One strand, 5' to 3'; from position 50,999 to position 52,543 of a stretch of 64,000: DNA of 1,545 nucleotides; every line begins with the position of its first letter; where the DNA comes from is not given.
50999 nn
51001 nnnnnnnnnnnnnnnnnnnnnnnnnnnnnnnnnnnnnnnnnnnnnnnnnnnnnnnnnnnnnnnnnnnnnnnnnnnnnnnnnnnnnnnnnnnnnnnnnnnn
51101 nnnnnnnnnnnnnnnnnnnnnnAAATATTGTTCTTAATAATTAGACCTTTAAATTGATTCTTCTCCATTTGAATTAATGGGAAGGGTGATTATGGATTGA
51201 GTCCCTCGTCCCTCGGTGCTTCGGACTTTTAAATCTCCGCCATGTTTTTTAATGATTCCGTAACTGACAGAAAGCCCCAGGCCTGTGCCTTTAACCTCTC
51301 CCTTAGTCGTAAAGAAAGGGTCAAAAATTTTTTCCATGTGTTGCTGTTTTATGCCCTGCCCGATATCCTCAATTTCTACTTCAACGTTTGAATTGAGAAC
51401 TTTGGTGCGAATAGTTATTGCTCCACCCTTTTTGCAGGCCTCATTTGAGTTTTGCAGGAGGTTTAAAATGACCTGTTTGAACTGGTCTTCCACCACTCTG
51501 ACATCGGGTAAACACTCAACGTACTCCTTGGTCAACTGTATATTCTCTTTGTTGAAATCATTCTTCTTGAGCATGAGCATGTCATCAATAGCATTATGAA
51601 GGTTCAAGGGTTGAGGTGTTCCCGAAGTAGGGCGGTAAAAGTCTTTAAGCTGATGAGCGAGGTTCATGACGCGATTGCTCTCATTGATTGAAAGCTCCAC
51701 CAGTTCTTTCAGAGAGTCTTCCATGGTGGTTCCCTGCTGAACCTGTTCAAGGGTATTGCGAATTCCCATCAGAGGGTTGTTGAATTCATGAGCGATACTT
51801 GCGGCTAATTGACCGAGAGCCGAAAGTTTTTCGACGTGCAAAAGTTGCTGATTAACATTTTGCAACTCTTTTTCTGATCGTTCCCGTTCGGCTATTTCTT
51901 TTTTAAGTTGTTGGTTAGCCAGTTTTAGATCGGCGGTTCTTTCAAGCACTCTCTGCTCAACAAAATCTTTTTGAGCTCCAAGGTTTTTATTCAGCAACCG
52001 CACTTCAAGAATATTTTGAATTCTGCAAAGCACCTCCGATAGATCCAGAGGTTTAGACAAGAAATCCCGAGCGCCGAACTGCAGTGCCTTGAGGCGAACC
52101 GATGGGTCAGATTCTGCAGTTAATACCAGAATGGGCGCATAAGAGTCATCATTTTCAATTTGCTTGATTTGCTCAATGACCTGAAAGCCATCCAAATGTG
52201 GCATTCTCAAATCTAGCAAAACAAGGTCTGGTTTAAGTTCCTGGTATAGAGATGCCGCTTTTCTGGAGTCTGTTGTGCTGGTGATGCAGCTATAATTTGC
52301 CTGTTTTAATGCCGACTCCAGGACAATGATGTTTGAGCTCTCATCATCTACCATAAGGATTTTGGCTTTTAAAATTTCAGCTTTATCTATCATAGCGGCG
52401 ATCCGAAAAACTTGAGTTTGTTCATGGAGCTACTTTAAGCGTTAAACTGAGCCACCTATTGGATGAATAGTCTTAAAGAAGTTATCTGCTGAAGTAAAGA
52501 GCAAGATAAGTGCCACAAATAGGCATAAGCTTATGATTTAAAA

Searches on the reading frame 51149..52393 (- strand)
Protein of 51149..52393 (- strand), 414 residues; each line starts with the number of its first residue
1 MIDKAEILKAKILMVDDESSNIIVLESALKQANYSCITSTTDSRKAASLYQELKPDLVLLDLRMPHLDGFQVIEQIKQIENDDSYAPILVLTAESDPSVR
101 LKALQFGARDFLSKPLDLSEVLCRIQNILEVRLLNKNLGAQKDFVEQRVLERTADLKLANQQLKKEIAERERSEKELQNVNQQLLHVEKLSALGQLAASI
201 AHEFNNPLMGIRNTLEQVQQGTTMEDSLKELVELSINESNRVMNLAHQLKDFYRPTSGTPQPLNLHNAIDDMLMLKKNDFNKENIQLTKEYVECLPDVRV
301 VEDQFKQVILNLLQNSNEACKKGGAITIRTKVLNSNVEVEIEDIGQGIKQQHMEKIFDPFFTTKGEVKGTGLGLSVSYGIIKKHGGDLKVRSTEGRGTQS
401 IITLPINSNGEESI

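Call 17: search_protein_families(library=pfam, proteins=[window:51149-52393:-], max_evalue=0.001)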
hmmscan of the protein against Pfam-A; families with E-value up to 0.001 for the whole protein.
window:51149-52393:- (414 aa): 4 families
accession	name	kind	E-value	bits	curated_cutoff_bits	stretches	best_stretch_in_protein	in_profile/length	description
PF00072.30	Response_reg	-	3.2e-26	92.1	30.2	1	12-125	1-110/111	Response regulator receiver domain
PF02518.31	HATPase_c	-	2e-24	86.6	26.4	1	302-406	3-109/111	Histidine kinase-, DNA gyrase B-, and HSP90-like ATPase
PF00512.31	HisKA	-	3.4e-10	40.2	26.9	1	193-258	2-66/66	His Kinase A (phospho-acceptor) domain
PF14501.12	HATPase_c_5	-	0.00088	19.6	22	0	307-401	8-99/102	GHKL domain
